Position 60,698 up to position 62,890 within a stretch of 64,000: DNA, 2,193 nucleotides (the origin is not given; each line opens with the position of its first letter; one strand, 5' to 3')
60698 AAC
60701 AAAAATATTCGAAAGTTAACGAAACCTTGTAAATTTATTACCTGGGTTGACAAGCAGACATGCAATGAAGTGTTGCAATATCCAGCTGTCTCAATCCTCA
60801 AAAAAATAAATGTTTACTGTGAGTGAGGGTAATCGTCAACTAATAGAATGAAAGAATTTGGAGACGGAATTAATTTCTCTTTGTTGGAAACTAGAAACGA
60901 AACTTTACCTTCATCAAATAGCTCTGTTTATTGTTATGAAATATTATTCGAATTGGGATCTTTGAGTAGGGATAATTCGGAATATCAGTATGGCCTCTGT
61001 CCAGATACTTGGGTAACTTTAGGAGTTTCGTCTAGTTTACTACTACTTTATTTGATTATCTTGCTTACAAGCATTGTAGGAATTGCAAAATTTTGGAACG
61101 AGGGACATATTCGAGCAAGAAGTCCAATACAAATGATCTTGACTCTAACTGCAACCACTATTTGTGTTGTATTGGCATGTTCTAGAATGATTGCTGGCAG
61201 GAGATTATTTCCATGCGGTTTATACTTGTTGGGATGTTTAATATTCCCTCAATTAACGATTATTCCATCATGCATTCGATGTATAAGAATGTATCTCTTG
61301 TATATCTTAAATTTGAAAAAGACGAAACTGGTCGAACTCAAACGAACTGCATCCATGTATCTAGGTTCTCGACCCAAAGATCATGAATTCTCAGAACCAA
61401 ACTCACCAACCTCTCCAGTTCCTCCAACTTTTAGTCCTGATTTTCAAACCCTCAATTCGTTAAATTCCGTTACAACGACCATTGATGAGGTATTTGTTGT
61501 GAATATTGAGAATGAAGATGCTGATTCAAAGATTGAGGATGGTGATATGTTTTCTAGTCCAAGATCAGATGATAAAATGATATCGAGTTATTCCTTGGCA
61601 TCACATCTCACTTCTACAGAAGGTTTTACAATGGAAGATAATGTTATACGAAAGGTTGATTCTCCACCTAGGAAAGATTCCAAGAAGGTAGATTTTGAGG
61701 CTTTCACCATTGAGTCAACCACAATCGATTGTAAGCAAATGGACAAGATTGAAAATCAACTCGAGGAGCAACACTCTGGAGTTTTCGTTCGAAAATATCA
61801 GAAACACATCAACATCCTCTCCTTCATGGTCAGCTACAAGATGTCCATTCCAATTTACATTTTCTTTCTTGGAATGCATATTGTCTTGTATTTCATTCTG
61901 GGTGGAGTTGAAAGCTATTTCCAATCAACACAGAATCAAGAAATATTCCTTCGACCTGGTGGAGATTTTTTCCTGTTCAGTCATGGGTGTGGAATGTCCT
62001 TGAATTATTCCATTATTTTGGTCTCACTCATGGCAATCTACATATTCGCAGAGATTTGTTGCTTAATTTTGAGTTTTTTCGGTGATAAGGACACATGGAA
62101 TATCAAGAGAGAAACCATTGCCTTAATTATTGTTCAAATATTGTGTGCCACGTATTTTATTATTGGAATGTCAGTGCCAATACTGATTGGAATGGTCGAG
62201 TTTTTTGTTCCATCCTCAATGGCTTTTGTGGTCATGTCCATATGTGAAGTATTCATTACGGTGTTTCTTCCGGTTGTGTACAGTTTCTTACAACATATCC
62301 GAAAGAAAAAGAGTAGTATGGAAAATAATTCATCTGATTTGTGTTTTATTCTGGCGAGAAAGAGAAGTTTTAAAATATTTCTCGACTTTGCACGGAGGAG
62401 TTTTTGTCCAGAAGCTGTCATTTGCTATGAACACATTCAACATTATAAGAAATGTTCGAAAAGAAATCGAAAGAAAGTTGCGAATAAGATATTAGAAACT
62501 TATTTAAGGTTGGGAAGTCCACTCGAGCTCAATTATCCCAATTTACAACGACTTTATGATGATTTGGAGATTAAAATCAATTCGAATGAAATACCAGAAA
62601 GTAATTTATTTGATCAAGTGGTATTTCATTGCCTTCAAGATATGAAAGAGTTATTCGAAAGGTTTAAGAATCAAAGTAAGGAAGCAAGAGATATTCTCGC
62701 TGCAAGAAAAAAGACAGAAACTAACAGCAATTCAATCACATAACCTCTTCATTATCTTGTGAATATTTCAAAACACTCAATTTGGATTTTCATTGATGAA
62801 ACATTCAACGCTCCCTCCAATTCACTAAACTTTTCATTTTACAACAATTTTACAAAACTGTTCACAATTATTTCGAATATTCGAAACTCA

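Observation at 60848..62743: Complete 7TM receptor fused in one exon to an RGS domain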

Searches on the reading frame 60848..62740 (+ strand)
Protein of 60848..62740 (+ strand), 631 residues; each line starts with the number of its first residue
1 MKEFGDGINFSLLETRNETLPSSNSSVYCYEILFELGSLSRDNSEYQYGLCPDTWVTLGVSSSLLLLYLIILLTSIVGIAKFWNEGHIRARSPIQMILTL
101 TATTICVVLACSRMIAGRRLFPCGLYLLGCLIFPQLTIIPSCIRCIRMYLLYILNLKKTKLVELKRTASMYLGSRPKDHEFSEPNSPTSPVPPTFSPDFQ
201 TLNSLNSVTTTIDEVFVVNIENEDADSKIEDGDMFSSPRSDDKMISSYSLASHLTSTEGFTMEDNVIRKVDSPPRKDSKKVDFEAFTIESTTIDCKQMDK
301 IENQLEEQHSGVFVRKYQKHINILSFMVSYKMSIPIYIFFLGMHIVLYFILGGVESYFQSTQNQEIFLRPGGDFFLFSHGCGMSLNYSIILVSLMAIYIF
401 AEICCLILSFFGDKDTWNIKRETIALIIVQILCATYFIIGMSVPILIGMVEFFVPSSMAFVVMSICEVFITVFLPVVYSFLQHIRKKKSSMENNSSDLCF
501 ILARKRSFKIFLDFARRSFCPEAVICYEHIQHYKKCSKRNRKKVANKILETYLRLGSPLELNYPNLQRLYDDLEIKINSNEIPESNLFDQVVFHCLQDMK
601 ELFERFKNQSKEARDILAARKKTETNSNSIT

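Call 3: search_protein_families(library=pfam, proteins=[window:60848-62740:+], max_evalue=1)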
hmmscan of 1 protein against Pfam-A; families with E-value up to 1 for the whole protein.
window:60848-62740:+ (631 aa): 3 families
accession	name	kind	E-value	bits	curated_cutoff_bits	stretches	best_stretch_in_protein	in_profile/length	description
PF00615.24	RGS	-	1.9e-07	31.9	23.9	1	501-607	5-109/117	Regulator of G protein signaling domain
PF09128.16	RGS-like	-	0.015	15.5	27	1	509-569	19-79/191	Regulator of G protein signalling-like domain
PF18824.6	LPD11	-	0.2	12.1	27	1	562-611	4-53/69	Large polyvalent protein-associated domain 11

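Call 4: search_solved_structures(query=window:60848-62740:+, max_evalue=1, show_alignments=2)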
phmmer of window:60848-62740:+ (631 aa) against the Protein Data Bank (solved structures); distinct sequences matched with E-value up to 1: 1.
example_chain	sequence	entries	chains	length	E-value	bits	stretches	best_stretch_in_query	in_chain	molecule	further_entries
3cx6_B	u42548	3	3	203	0.64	11.8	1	493-590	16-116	Rho guanine nucleotide exchange factor 11 | Glutamate Transporter Associated Protein 48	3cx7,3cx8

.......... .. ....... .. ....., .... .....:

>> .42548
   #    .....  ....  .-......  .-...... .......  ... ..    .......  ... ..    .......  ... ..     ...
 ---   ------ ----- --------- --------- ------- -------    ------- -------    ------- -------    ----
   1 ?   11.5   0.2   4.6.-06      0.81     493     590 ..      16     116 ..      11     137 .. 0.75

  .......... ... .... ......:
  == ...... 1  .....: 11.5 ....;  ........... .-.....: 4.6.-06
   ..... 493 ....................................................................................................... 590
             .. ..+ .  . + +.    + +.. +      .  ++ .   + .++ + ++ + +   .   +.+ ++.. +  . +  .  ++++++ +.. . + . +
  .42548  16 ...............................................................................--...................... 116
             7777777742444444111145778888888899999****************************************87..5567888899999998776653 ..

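Call 6: find_homologous_proteins(query=window:60848-62740:+)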
Query window:60848-62740:+ (631 aa): 1 proteins with E <= 0.001 among 8000 candidates.
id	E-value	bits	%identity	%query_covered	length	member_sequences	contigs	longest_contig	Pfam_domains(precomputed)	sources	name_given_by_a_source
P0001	0.0e+0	1424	100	100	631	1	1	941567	PF00615.25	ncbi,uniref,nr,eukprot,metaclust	ncbi:predicted protein [Naegleria gruberi]|uniref:Predicted protein n=1 Tax=Naegleria gruberi TaxID=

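Call 21: search_protein_representatives(protein=window:60848-62740:+)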
Query: 631 residues. Proteins with E-value up to 0.001 (for the whole library): 254; up to 1e-10: 128; up to 1e-30: 54. The best 150 are listed.
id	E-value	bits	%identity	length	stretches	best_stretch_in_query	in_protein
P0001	0.0e+00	1423.6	100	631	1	1-631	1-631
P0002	1.7e-92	327.5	37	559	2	276-629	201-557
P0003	6.4e-88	312.4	35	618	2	316-623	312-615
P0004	1.8e-84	301.0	35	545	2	306-615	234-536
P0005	5.0e-84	299.6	34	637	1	26-617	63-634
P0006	6.3e-82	292.6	38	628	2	318-620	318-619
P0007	2.0e-81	291.0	39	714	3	13-212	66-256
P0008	9.5e-80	285.4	32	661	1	16-615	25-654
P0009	5.0e-75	269.8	37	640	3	314-579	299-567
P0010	1.8e-74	268.0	36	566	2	319-616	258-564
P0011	9.3e-72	259.0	33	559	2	319-613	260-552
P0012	2.7e-70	254.2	38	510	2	311-623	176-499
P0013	4.2e-67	243.7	40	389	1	292-615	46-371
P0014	6.2e-67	243.1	37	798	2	320-617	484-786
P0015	1.3e-66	242.1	42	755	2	303-625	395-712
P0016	1.3e-64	235.4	35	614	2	257-624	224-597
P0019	1.1e-63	232.4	32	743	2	320-630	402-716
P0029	3.8e-53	197.6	34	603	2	320-625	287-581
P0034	2.7e-48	181.6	25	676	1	23-619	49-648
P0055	1.7e-30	122.8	27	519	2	330-611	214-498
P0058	4.6e-30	121.4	28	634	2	377-626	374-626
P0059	5.5e-30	121.1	29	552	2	317-569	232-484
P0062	4.7e-29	118.0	28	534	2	294-608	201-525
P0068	9.4e-27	110.4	27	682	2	90-566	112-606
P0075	6.0e-25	104.5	26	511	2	316-611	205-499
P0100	1.6e-17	79.9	26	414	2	319-597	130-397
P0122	2.1e-12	63.0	27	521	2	389-612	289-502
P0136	3.6e-10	55.6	23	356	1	304-610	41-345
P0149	4.0e-08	48.9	23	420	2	386-610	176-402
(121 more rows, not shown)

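Call 23: list_cluster_members(proteins=[P0002, P0003, P0005, P0008, P0014, P0034, P0055, P0058, P0059, P0068])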
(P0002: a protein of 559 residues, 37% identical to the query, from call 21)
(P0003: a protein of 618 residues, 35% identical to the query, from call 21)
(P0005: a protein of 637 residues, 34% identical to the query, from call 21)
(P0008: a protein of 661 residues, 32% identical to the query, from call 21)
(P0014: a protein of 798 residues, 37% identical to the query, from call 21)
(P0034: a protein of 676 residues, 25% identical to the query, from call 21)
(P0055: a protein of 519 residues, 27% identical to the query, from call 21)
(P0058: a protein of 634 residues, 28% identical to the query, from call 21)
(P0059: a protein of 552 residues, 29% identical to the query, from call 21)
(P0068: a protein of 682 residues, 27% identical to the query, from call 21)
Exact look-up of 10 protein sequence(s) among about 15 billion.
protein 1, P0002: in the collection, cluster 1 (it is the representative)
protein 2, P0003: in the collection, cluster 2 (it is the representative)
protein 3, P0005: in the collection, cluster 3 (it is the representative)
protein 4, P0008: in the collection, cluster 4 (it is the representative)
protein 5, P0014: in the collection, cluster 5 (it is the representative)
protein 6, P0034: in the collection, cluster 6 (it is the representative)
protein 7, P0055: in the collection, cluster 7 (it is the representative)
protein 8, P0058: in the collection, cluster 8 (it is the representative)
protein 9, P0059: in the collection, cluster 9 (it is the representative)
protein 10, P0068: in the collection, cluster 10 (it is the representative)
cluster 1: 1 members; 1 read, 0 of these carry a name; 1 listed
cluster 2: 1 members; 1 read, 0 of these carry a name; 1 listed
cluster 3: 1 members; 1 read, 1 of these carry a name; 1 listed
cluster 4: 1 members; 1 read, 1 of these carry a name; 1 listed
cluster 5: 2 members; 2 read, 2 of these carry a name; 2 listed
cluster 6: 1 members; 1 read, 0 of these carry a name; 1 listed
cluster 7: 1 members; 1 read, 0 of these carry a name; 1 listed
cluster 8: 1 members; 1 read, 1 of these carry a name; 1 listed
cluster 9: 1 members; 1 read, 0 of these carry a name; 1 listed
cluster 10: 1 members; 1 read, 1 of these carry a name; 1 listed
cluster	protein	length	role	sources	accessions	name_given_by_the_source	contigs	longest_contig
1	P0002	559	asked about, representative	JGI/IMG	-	-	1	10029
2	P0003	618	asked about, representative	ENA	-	-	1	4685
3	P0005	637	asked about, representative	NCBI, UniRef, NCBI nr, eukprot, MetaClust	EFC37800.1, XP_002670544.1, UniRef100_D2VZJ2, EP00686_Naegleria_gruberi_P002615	predicted protein [Naegleria gruberi] | Predicted protein n=1 Tax=Naegleria gruberi TaxID=5762 RepID=D2VZJ2_NAEGR | uncharacterized protein NAEGRDRAFT_59680 [Naegleria gruberi]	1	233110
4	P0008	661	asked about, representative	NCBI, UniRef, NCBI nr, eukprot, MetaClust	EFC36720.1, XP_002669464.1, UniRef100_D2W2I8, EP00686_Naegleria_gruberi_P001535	predicted protein [Naegleria gruberi] | Predicted protein n=1 Tax=Naegleria gruberi TaxID=5762 RepID=D2W2I8_NAEGR | uncharacterized protein NAEGRDRAFT_75602 [Naegleria gruberi]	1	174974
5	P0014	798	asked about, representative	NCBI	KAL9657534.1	hypothetical protein ABK040_000962 [Willaertia magna]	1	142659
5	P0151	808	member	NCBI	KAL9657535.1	hypothetical protein ABK040_000962 [Willaertia magna]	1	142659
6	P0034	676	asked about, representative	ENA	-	-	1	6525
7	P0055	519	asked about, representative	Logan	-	-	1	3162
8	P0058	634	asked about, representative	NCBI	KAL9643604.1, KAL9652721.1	hypothetical protein ABK040_015771 [Willaertia magna]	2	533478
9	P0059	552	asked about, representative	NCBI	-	-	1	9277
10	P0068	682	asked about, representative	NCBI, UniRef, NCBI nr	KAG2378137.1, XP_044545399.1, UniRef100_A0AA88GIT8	hypothetical protein C9374_008759 [Naegleria lovaniensis] | RGS domain-containing protein n=1 Tax=Naegleria lovaniensis TaxID=51637 ... | uncharacterized protein C9374_008759 [Naegleria lovaniensis]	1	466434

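Call 26: search_solved_structures(query=A1, max_evalue=1, show_alignments=2)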
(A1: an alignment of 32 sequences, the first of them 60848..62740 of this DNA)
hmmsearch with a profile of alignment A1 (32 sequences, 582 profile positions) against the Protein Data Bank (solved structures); distinct sequences matched with E-value up to 1: 36.
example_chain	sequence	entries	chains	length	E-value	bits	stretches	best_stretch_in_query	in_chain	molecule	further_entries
2dlr_A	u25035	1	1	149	2.8e-12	49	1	446-568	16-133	Regulator of G-protein signaling 10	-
2ihb_B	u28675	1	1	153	6.3e-12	47.9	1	441-563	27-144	Regulator of G-protein signalling 10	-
2i59_A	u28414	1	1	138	3.1e-11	45.6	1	446-566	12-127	Regulator of G-protein signaling 10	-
4ekc_B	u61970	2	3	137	6.9e-08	34.6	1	449-528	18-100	Regulator of G-protein signaling 2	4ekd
2af0_A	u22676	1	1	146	7.6e-08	34.4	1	446-528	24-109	Regulator of G-protein signaling 2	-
2dlv_A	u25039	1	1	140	3.3e-07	32.3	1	448-562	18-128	Regulator of G-protein signaling 18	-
2jm5_A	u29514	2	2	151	3.7e-07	32.2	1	448-563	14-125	Regulator of G-protein signaling 18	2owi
3c7l_A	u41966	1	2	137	8e-07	31.1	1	449-522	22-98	Regulator of G-protein signaling 16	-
3c7k_B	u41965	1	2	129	8.1e-07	31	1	450-522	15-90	Regulator of G-protein signaling 16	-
2ebz_A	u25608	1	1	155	9.3e-07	30.8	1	447-561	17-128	Regulator of G-protein signaling 12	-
2crp_A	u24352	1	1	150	1.1e-06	30.6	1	441-520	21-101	Regulator of G-protein signaling 5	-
2v4z_B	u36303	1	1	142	1.3e-06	30.3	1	448-537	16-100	REGULATOR OF G-PROTEIN SIGNALING 2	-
2oj4_A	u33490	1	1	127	1.8e-06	29.9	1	447-526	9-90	Regulator of G-protein signaling 3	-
2bv1_A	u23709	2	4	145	4.5e-06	28.6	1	440-561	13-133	REGULATOR OF G-PROTEIN SIGNALLING 1 | Regulator of G-protein signaling 1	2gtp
1ezt_A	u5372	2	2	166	7.4e-06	27.8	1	442-561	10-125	REGULATOR OF G-PROTEIN SIGNALING 4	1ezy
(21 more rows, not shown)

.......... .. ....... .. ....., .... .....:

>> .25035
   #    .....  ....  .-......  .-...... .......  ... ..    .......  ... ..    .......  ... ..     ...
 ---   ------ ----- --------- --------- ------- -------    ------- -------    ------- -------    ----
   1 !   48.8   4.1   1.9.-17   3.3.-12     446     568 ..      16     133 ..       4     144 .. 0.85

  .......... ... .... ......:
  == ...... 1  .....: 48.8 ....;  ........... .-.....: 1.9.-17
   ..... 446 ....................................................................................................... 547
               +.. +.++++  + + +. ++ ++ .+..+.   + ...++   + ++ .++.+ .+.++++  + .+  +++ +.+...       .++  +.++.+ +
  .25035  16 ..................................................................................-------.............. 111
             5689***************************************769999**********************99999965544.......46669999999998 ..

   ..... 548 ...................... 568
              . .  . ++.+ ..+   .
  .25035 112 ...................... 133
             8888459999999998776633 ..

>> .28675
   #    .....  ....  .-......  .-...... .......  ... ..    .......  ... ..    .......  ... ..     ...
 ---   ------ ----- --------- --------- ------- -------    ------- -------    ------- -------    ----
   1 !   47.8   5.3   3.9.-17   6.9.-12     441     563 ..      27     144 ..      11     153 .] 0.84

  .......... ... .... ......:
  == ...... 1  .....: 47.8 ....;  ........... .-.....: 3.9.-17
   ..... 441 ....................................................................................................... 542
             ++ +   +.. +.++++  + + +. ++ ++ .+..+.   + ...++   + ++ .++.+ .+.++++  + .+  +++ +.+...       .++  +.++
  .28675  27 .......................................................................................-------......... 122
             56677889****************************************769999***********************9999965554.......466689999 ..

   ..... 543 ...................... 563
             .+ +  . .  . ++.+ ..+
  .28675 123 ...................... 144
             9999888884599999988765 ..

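Call 27: search_protein_families(library=pfam, alignment_id=A1, max_evalue=1)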
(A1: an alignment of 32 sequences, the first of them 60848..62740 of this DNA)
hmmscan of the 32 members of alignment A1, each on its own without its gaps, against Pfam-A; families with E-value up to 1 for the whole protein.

A. member 1, window:60848-62740:+ (631 aa): 3 families
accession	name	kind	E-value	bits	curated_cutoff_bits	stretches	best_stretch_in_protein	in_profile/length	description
PF00615.24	RGS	-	1.9e-07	31.9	23.9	1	501-607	5-109/117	Regulator of G protein signaling domain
PF09128.16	RGS-like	-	0.015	15.5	27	1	509-569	19-79/191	Regulator of G protein signalling-like domain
PF18824.6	LPD11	-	0.2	12.1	27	1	562-611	4-53/69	Large polyvalent protein-associated domain 11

B. families by the number of members that match (of 32 scanned): 26 families (the first 25 are shown)
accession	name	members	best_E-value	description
PF00615.24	RGS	32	6.9e-12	Regulator of G protein signaling domain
PF09128.16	RGS-like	8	0.00014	Regulator of G protein signalling-like domain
PF19351.4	DUF5929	1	0.0022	Domain of unknown function (DUF5929)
PF11397.14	GlcNAc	1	0.0038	Glycosyltransferase (GlcNAc)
PF00003.28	7tm_3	1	0.011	7 transmembrane sweet-taste receptor of 3 GCPR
PF21445.3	ADDB_N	1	0.02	ADDB, N-terminal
PF20290.3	MC4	1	0.034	ABC-three component (ABC-3C) system Middle Component 4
PF24379.1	DUF7535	1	0.046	Family of unknown function (DUF7535)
PF15872.10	SRTM1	1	0.046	Serine-rich and transmembrane domain-containing protein 1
PF03647.18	Tmemb_14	1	0.061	Transmembrane proteins 14C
PF20499.3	DUF6729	1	0.062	Domain of unknown function (DUF6729)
PF02575.21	YbaB_DNA_bd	1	0.073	YbaB/EbfC DNA-binding family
PF08678.16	Rsbr_N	1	0.083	Rsbr N terminal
PF08114.16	PMP1_2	1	0.1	ATPase proteolipid family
PF09361.15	Phasin_2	1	0.12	Phasin protein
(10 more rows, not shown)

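Call 33: predict_structure(alignment_id=A1)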
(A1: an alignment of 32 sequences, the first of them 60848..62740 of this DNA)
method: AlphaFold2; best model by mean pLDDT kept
length: 631 residues; sequences in the alignment: 32
mean_pLDDT: 77.4   pTM: 0.65
mean pLDDT of the five models: 77.4, 75.2, 75.0, 74.6, 72.5
residues with pLDDT >= 90: 329; 70-90: 128; 50-70: 35; < 50: 139
segments of 3 or more residues with pLDDT < 50: 1-26, 188-294
pLDDT, mean of each block of 10 residues (from residue 1): 39 39 53 85 83 92 97 98 92 94 94 93 93 92 94 91 83 61 48 41 36 31 32 34 32 31 35 35 36 52 58 85 93 93 96 95 91 89 91 94 96 89 96 93 85 89 96 96 83 70 93 94 95 94 95 90 87 94 91 91 92 91 79 49
secondary structure, 60 per line:
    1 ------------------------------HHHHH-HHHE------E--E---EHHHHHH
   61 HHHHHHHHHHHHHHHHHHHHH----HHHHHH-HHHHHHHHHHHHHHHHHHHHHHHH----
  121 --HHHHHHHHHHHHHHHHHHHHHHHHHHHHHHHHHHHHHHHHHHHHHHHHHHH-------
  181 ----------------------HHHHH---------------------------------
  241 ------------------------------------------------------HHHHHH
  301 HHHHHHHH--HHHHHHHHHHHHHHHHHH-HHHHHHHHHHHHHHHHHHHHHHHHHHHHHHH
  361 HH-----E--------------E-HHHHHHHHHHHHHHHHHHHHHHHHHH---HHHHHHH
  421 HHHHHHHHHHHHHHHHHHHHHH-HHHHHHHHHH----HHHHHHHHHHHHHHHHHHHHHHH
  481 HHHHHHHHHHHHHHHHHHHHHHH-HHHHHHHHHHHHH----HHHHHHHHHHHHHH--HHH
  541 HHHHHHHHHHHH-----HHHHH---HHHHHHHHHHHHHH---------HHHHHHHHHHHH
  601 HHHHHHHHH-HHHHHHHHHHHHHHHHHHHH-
elements in order: H31-35 H55-81 H86-91 H93-116 H123-173 H203-207 H295-308 H311-328 H330-362 H385-410 H414-442 H444-453 H458-503 H505-517 H522-535 H538-552 H558-562 H566-579 H589-609 H611-630
